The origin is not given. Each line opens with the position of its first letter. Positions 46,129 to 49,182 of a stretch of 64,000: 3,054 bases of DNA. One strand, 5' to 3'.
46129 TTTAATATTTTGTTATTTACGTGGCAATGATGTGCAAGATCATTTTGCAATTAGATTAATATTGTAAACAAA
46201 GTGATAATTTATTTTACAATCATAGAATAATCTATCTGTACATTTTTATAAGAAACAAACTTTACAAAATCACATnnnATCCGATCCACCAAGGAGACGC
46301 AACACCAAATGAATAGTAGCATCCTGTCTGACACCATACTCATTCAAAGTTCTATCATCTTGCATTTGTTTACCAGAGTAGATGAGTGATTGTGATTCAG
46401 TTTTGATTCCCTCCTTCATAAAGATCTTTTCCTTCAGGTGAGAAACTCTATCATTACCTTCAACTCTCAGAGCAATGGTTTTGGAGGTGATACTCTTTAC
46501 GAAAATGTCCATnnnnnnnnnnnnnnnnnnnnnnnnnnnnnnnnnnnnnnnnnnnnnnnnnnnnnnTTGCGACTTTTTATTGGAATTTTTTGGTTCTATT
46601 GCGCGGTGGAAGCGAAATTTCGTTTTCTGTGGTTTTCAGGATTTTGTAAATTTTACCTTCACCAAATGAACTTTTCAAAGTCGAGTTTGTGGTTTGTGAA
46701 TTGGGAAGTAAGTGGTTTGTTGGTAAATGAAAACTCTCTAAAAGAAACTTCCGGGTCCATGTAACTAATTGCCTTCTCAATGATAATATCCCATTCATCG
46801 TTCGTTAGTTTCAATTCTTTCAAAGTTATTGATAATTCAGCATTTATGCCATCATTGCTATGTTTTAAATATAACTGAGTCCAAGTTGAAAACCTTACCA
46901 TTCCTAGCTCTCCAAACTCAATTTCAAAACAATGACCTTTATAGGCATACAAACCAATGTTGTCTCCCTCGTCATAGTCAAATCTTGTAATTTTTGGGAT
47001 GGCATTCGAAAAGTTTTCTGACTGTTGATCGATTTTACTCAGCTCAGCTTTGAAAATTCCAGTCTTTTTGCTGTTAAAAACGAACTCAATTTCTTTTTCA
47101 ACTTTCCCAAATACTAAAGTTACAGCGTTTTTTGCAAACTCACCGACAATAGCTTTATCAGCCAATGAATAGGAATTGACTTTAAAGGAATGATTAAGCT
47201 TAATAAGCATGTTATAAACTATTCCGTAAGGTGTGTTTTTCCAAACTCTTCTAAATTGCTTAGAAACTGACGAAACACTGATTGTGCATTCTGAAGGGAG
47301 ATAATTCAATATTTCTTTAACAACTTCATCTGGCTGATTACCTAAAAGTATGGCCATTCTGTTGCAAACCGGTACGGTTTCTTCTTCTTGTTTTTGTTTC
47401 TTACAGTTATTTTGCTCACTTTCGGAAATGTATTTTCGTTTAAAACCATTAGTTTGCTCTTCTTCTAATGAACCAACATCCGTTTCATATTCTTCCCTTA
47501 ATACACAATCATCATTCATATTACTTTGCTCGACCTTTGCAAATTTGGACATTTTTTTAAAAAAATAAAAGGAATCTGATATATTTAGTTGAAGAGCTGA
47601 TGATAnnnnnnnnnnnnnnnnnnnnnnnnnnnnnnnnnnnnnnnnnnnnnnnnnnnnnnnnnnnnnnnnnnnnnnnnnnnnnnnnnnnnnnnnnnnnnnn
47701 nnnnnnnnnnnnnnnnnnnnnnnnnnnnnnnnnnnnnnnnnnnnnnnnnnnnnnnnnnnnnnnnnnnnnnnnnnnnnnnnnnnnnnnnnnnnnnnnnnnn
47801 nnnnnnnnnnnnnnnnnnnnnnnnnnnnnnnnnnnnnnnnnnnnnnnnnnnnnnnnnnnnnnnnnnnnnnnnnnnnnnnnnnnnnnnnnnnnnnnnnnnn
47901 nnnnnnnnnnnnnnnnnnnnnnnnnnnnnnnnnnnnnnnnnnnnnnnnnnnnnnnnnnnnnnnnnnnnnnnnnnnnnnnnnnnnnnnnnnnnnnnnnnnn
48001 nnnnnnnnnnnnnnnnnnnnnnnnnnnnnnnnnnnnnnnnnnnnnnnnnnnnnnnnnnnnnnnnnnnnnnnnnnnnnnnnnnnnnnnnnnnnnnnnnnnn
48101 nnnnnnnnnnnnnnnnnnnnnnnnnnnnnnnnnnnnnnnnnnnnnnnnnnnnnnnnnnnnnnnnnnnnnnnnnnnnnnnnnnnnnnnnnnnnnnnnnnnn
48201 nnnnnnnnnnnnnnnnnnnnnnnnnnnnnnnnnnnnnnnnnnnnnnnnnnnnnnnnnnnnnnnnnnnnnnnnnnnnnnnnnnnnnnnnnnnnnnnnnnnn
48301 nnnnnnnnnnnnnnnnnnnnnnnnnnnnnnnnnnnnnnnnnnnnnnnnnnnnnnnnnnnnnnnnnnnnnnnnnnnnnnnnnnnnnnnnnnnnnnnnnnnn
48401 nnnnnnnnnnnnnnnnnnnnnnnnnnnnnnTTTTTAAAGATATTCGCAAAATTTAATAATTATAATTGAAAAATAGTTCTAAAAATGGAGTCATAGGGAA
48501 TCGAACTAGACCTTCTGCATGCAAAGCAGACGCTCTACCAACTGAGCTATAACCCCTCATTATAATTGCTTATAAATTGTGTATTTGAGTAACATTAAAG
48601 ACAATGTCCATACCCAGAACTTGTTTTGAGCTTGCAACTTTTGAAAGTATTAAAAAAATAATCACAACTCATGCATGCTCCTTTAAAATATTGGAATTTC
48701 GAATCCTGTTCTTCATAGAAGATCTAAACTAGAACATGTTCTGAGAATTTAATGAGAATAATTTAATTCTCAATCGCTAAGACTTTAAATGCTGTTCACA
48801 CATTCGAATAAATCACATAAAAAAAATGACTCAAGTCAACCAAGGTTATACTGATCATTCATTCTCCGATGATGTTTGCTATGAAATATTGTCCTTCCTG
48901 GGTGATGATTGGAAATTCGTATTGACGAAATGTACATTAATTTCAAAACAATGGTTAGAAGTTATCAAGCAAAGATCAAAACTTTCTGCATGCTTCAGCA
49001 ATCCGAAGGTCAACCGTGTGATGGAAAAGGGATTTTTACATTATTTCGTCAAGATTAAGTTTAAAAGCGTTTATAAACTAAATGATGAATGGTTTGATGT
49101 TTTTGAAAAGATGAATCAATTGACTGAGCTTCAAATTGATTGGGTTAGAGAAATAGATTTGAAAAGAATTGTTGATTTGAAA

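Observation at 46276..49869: Divergent ubiquitin-like modifier gene inside a dense set of cullin-RING adaptor genes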

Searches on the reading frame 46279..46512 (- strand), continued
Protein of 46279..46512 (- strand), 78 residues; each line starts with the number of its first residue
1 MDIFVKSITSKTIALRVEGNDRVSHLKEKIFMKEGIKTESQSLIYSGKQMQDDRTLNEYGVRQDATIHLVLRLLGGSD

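Call 55: fold_search(model_id=the predicted structure, library=pdb)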
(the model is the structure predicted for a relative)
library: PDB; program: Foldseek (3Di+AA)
matches with E <= 10: 1851; with E <= 0.001: 811
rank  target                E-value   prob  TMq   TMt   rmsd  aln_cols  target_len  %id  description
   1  6nyo_E                3.7e-11  1.00  0.91  0.91   1.8        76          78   53  Crystal structure of a human Cdc34-ubiquitin thioester mimetic (released 2019-08-07)
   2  4zft_B                4.2e-11  1.00  0.95  0.95   0.7        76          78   53  Catalytic domain of Sst2 F403W mutant bound to ubiquitin (released 2015-10-14)
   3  5af4_A                4.2e-11  1.00  0.92  0.95   1.1        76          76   51  Structure of Lys33-linked diUb (released 2015-03-25)
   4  4pig_B                4.5e-11  1.00  0.93  0.95   1.2        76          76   51  Crystal structure of the ubiquitin K11S mutant (released 2014-10-29)
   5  1ogw                  5.5e-11  1.00  0.92  0.95   1.7        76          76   53  Synthetic Ubiquitin with fluoro-Leu at 50 and 67 (released 2003-05-30)
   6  2o6v_D                5.9e-11  1.00  0.94  0.96   1.0        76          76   51  Crystal structure and solution NMR studies of Lys48-linked tetraubiquitin at neutral pH (released 2007-02-13)
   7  3b08_A                7.2e-11  1.00  0.93  0.49   1.3        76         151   53  Crystal structure of the mouse HOIL1-L-NZF in complex with linear di-ubiquitin (released 2011-12-14)
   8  6oq2_MODEL_1_B        7.2e-11  1.00  0.91  0.94   1.5        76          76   50  NMR Structure of Branched K11/K48-Linked Tri-Ubiquitin (released 2019-10-23)
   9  5w46_B                7.7e-11  1.00  0.94  0.96   0.9        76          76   53  Structure of S65D Phosphomimetic Ubiquitin Refined at 1.2 Angstroms Resolution (released 2017-07-05)
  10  9d1z_D                8.3e-11  1.00  0.92  0.94   1.6        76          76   51  Structure of G75Q Ubiquitin bound to KLHDC3-EloB/C (released 2024-11-20)
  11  2znv_B                8.9e-11  1.00  0.94  0.97   0.8        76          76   53  Crystal structure of human AMSH-LP DUB domain in complex with Lys63-linked ubiquitin dimer (released 2008-09-02)
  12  2zcb_A                1.0e-10  1.00  0.91  0.96   0.7        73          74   52  Crystal Structure of ubiquitin P37A/P38A (released 2007-11-20)
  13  4zpz_B                1.2e-10  1.00  0.91  0.97   0.7        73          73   52  Crystal Structure of Semi-synthetic Ubiquitin with Phospho-Ser65 and Ala46Cys (released 2015-06-10)
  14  6upu_H                1.2e-10  1.00  0.93  0.95   1.0        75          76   52  Crystal structure of the Orientia tsutsugamushi OtDUB in complex with three molecules of ubiquitin (released 2020-04-01)
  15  9o4m_C                1.2e-10  1.00  0.94  0.96   0.9        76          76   51  Crystal structure of Ubiquitin Carboxy Terminal Hydrolase L1 Q209C mutant covalently crosslinked to ubiquitin genetica (released 2025-07-30)
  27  1ubq                  1.9e-10  1.00  0.95  0.97   0.8        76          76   53  STRUCTURE OF UBIQUITIN REFINED AT 1.8 ANGSTROMS RESOLUTION (released 1987-04-16)
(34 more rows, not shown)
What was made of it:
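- On Ubiquitin family (Pfam PF00240, beta-grasp modifiers): Foldseek TM 0.95 and rmsd 0.8 A to 1ubq (call 55).
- Foldseek top hits are all ubiquitin, TM 0.95 and rmsd 0.8 to 1ubq (call 55).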

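Call 56: list_cluster_members(proteins=[P0002, P0003, window:46279-46566:-, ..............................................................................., P0168])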
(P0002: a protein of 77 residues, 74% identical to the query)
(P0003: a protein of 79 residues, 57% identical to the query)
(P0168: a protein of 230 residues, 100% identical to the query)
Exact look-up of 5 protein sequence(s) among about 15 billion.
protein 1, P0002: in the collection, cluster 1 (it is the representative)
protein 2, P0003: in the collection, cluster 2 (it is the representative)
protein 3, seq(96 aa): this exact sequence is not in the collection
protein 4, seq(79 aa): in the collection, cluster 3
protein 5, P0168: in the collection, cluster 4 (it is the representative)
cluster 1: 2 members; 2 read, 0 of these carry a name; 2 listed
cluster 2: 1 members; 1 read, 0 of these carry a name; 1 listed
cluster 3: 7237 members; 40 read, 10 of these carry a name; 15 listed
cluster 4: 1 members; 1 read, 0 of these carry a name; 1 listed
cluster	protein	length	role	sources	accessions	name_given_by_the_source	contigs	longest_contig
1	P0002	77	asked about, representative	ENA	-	-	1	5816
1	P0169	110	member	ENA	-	-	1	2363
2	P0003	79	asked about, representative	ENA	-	-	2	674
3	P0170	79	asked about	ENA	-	-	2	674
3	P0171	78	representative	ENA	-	-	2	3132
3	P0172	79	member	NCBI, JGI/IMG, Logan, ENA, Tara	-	strand:+ start:3594 stop:3833 length:240 start_codon:yes stop_codon:yes gene_type:complete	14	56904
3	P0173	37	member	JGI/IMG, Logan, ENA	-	ubiquitin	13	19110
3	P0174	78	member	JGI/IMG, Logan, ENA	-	ubiquitin C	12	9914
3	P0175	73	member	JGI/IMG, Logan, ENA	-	ubiquitin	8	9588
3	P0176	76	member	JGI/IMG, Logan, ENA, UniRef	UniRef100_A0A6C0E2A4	ubiquitin | Ubiquitin-like domain-containing protein n=1 Tax=viral metagenome TaxID=1070528 ...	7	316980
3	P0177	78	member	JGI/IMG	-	ubiquitin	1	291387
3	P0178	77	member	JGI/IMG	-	ubiquitin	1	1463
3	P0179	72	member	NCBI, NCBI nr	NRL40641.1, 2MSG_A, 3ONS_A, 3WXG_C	ubiquitin, partial [Salmonella enterica subsp. enterica serovar Typhi] | Chain A, Ubiquitin [Homo sapiens]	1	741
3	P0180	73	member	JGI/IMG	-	ubiquitin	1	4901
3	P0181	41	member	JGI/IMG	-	ubiquitin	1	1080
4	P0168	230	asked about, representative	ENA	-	-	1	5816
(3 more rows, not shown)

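Call 58: find_encoding_contigs(protein=P0169, flank=5000)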
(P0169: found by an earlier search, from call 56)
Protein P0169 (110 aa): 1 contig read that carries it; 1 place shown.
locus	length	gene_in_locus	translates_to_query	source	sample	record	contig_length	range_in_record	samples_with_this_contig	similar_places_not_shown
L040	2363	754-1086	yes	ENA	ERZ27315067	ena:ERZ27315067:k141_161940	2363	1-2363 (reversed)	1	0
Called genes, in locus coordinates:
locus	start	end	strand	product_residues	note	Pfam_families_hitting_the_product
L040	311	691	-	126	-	-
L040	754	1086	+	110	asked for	PF18037:Ubiquitin_5 (faint), PF11976:Rad60-SLD, PF00240:ubiquitin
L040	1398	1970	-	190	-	-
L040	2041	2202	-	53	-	PF13890:Rab3-GTPase_cat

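Call 63: find_related_loci(query=A2, collection=viral_contigs, flank=3000)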
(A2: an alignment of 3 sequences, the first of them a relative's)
Query A2 (78 aa) in viral_contigs; peptide patterns used: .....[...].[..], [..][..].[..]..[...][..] (x = any residue, [..] = any of these).
164 stretches matched a pattern; 2 encode a relative of the query (tblastn E <= 1e-3); 2 distinct loci.
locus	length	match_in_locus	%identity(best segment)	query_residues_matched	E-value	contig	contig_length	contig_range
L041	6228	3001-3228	54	1-76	2e-25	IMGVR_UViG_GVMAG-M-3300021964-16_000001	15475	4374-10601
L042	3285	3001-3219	51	1-73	3e-24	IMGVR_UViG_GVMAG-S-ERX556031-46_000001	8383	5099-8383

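Call 66: find_encoding_contigs(protein=P0004, flank=6000, max_places=3)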
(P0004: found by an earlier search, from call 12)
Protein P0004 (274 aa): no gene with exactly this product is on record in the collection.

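Call 67: find_encoding_contigs(protein=P0006, flank=8000, max_places=4)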
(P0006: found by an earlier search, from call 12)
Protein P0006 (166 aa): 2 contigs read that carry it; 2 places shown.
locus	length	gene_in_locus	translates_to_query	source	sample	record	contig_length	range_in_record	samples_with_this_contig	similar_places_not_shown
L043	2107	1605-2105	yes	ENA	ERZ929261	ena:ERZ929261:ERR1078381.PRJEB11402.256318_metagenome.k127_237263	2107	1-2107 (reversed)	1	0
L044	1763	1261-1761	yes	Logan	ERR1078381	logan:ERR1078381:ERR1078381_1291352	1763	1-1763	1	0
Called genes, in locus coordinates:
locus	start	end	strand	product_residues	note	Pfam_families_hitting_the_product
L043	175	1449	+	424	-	-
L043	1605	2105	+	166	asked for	PF16205:Ribosomal_S17_N, PF00366:Ribosomal_S17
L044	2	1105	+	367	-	?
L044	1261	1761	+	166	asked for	PF16205:Ribosomal_S17_N, PF00366:Ribosomal_S17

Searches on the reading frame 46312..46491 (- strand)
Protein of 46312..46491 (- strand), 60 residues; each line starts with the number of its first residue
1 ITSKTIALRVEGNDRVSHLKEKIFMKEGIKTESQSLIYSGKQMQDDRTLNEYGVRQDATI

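Call 43: find_homologous_proteins(query=A1, max_evalue=0.001)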
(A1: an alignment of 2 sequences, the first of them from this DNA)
Query A1 (2 sequences) (60 aa, profile of the alignment): 2 proteins with E <= 0.001 among 2 candidates.
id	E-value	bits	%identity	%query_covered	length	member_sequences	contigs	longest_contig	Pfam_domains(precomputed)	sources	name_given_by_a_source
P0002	1.7e-37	145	72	100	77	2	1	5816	PF00240.30,PF18037.8,PF11976.15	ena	-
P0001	3.0e-37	144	100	100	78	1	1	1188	PF00240.30,PF14560.13,PF11976.15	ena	-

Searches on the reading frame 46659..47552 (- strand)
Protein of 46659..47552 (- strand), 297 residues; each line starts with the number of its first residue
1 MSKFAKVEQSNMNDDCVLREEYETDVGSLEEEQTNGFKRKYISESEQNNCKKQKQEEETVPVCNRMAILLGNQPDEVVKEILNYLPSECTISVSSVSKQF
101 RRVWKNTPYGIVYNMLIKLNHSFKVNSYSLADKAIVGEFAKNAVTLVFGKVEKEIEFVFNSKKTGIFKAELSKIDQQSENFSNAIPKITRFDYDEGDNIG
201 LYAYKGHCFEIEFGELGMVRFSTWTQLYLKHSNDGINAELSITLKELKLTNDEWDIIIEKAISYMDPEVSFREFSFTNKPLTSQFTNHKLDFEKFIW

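Call 4: search_protein_families(library=pfam, max_evalue=0.01, proteins=[window:46659-47552:-])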
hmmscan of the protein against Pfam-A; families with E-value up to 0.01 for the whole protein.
window:46659-47552:- (297 aa): 2 families
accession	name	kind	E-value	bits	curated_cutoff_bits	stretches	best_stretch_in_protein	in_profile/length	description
PF00646.38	F-box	-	8.7e-07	29.1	20.5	1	74-107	5-38/43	F-box domain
PF12937.12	F-box-like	-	0.0078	16.4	24.3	0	74-103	5-34/47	F-box-like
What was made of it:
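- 46659..47552 (-): F-box paralogue 1 (297 aa; F-box at residues 74-107; C-terminal part has no Pfam match). Genomic context; no evidence of a functional link to the UBL. Pfam F-box 29.1 bits against a cutoff of 20.5 (call 4).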

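Call 12: list_cluster_members(proteins=[window:46279-46512:-, window:46662-47552:-, window:47609-48430:-, window:48826-49866:+, window:39312-41261:+, window:51595-52092:+, window:52227-53999:-, window:50166-51437:+, window:23214-25079:-, window:7878-9638:-])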
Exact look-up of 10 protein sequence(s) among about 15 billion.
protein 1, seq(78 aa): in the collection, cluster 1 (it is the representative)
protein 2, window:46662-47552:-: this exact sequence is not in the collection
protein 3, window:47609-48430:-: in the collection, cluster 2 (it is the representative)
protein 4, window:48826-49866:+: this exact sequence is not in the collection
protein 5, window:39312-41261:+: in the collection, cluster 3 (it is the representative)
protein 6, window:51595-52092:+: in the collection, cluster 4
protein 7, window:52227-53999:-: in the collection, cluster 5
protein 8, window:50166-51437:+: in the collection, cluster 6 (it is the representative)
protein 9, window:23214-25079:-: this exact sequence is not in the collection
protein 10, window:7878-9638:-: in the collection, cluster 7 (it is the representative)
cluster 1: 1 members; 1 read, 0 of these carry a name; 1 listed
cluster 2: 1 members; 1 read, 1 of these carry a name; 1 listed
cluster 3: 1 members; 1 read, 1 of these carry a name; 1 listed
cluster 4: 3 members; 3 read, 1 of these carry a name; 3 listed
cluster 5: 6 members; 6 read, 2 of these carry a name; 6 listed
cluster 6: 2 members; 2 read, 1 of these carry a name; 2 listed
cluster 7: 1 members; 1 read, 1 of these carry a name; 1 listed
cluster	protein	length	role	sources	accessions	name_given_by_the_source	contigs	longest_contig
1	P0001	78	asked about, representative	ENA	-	-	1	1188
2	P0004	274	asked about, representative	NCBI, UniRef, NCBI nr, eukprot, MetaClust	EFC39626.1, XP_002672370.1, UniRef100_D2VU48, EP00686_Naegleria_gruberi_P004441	FBOX domain-containing protein [Naegleria gruberi] | FBOX domain-containing protein n=1 Tax=Naegleria gruberi TaxID=5762 RepID=D2VU48_NAEGR | XP_002672370.1 FBOX domain-containing protein [Naegleria gruberi strain NEG-M]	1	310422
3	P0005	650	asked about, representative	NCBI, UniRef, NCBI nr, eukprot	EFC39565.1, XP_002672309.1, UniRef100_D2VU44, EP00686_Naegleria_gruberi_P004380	hypothetical protein NAEGRDRAFT_44741 [Naegleria gruberi] | Heat shock protein 70 n=1 Tax=Naegleria gruberi TaxID=5762 RepID=D2VU44_NAEGR | uncharacterized protein NAEGRDRAFT_44741 [Naegleria gruberi]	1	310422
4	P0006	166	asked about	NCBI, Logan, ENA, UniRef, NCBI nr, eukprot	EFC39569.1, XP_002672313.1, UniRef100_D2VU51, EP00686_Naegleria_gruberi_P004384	40S ribosomal protein [Naegleria gruberi] | Small ribosomal subunit protein uS17 n=1 Tax=Naegleria gruberi TaxID=5762 ... | XP_002672313.1 40S ribosomal protein [Naegleria gruberi strain NEG-M]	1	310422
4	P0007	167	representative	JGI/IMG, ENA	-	-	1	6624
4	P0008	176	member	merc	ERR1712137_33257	-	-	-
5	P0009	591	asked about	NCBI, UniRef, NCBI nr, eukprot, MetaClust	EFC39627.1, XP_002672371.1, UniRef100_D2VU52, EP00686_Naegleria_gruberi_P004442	predicted protein [Naegleria gruberi] | Predicted protein n=1 Tax=Naegleria gruberi TaxID=5762 RepID=D2VU52_NAEGR | uncharacterized protein NAEGRDRAFT_72538 [Naegleria gruberi]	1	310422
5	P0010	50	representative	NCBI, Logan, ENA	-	-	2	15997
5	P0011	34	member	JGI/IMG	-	hypothetical protein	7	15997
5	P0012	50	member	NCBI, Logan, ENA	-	-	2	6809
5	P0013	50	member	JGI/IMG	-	-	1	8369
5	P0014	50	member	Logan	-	-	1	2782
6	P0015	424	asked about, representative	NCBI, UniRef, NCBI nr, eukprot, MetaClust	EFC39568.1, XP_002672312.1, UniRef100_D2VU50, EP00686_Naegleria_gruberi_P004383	predicted protein [Naegleria gruberi] | Predicted protein n=1 Tax=Naegleria gruberi TaxID=5762 RepID=D2VU50_NAEGR | uncharacterized protein NAEGRDRAFT_52264 [Naegleria gruberi]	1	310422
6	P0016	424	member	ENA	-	-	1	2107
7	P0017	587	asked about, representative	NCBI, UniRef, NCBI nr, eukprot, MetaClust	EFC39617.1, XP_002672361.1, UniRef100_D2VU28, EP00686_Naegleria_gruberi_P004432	predicted protein [Naegleria gruberi] | Predicted protein n=1 Tax=Naegleria gruberi TaxID=5762 RepID=D2VU28_NAEGR | uncharacterized protein NAEGRDRAFT_72515 [Naegleria gruberi]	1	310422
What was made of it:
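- Exact matches to N. gruberi proteins EFC39565, EFC39568, EFC39569, EFC39626 and EFC39627 (call 12).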

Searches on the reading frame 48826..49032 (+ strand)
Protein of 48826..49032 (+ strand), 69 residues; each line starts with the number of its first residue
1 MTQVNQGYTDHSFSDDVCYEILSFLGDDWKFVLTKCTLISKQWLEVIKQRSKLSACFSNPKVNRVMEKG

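Call 54: search_protein_families(library=pfam, max_evalue=10, proteins=[window:48826-49032:+])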
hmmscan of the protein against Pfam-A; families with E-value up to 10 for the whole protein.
seq(69 aa): 1 family
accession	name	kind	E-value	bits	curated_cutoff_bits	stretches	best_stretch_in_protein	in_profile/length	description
PF12937.12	F-box-like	-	0.03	14.5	24.3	1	15-49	6-37/47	F-box-like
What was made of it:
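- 48826..49869 (+): F-box-like N-terminus plus RNI-type leucine-rich repeats (347 aa). Inferred to be EFC39567, a member of an N. gruberi-specific expanded orthogroup. Genomic context. N-terminal segment matches F-box-like at E=0.03, below threshold (call 54).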
